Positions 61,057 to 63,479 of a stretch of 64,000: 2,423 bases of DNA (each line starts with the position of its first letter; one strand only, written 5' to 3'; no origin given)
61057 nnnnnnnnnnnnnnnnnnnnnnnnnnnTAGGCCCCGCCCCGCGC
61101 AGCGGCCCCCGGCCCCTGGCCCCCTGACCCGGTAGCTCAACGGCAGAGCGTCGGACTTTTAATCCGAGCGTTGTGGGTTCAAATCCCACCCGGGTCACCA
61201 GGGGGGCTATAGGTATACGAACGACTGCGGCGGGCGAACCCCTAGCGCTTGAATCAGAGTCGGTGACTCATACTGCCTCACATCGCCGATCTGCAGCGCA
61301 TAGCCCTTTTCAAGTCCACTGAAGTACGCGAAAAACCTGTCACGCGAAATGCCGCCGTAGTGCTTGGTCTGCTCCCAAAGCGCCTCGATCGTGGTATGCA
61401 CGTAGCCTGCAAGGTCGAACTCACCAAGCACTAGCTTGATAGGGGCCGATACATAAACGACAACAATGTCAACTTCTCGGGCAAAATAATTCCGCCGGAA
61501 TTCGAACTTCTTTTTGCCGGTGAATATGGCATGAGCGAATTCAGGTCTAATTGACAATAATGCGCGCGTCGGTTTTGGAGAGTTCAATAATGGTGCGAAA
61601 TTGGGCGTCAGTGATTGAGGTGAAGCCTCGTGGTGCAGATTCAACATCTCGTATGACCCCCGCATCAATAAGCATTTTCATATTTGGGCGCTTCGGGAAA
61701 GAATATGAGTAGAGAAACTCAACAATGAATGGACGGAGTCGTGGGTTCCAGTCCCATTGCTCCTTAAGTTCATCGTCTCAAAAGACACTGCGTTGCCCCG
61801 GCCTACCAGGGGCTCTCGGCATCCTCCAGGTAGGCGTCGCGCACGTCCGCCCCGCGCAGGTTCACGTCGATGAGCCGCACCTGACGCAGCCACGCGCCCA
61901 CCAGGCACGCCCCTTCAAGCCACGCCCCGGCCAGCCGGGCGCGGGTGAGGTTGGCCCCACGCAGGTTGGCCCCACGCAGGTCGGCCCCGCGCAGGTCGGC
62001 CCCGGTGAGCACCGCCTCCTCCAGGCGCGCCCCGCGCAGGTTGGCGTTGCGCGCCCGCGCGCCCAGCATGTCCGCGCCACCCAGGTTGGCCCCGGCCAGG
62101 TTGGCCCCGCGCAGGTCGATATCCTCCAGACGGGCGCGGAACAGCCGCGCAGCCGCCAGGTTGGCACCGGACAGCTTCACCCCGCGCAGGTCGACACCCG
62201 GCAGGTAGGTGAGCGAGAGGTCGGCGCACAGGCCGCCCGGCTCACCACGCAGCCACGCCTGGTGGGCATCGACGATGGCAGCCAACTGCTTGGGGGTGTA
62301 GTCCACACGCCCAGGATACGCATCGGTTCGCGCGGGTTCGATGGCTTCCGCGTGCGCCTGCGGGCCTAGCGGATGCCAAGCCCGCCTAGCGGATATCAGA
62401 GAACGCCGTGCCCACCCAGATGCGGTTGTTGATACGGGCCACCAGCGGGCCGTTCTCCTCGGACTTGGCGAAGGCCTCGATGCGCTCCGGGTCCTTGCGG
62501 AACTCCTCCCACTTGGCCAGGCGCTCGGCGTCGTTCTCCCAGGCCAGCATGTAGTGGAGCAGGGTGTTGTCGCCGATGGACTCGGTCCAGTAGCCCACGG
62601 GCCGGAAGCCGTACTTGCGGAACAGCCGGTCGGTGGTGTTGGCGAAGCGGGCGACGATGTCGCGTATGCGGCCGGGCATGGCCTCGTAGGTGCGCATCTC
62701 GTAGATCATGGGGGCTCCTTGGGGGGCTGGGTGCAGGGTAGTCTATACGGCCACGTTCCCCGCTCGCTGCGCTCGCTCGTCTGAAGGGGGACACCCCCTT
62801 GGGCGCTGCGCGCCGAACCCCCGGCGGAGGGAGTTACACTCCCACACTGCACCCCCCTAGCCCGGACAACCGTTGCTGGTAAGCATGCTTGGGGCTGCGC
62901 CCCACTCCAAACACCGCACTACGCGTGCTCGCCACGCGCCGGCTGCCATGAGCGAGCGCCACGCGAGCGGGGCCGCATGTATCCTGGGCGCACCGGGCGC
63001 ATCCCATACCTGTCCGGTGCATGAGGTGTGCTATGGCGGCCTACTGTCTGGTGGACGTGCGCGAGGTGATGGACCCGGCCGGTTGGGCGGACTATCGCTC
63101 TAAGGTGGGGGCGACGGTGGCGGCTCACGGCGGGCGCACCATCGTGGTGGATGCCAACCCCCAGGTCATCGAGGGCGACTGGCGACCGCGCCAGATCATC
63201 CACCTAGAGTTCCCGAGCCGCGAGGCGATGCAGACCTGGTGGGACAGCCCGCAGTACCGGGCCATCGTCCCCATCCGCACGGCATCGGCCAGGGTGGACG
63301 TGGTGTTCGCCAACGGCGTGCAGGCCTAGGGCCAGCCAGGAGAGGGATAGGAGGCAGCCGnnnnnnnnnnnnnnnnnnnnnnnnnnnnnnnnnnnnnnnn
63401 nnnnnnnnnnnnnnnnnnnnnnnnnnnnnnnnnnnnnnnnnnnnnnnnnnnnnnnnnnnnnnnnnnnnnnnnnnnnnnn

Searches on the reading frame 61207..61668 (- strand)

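Call 34: search_protein_families(library=pfam, proteins=[window:61207-61668:-], max_evalue=0.01)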
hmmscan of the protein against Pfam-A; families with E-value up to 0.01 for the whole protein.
window:61207-61668:- (153 aa): 1 family
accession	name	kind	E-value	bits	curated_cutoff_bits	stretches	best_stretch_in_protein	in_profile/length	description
PF12961.13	DUF3850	-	0.0094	16.6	22.9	0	38-60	4-26/77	Domain of unknown function (DUF3850)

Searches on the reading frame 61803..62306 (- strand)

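Call 34: search_protein_families(library=pfam, proteins=[window:61803-62306:-], max_evalue=0.01)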
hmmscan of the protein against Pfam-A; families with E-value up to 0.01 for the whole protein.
window:61803-62306:- (167 aa): 3 families
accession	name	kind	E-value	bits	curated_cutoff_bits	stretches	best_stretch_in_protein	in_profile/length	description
PF00805.28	Pentapeptide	-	8.9e-36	121.5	20.2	4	99-135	2-38/40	Pentapeptide repeats (8 copies)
PF13576.12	Pentapeptide_3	-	2.2e-14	53.8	27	2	86-128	2-47/48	Pentapeptide repeats (9 copies)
PF13599.13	Pentapeptide_4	-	9.8e-11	42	38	1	40-109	8-77/78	Pentapeptide repeat region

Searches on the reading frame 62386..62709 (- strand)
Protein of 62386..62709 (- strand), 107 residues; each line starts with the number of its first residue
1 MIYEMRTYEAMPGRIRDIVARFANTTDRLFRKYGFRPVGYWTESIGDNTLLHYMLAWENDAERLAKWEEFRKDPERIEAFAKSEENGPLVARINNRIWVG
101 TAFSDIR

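Call 19: search_protein_families(library=pfam, proteins=[window:62386-62709:-])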
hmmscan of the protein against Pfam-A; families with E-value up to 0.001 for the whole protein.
window:62386-62709:- (107 aa): 1 family
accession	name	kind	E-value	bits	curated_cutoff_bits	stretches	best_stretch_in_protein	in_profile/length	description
PF07978.19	NIPSNAP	-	4.8e-21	75.3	22.3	1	3-104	1-101/102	NIPSNAP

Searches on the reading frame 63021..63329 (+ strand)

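Call 19: search_protein_families(library=pfam, proteins=[window:63021-63329:+])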
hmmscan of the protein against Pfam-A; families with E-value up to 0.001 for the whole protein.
window:63021-63329:+ (102 aa): 1 family
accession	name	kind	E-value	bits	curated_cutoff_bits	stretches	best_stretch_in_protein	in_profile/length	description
PF07045.17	DUF1330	-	4.8e-26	91.4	23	1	7-100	2-94/94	Domain of unknown function (DUF1330)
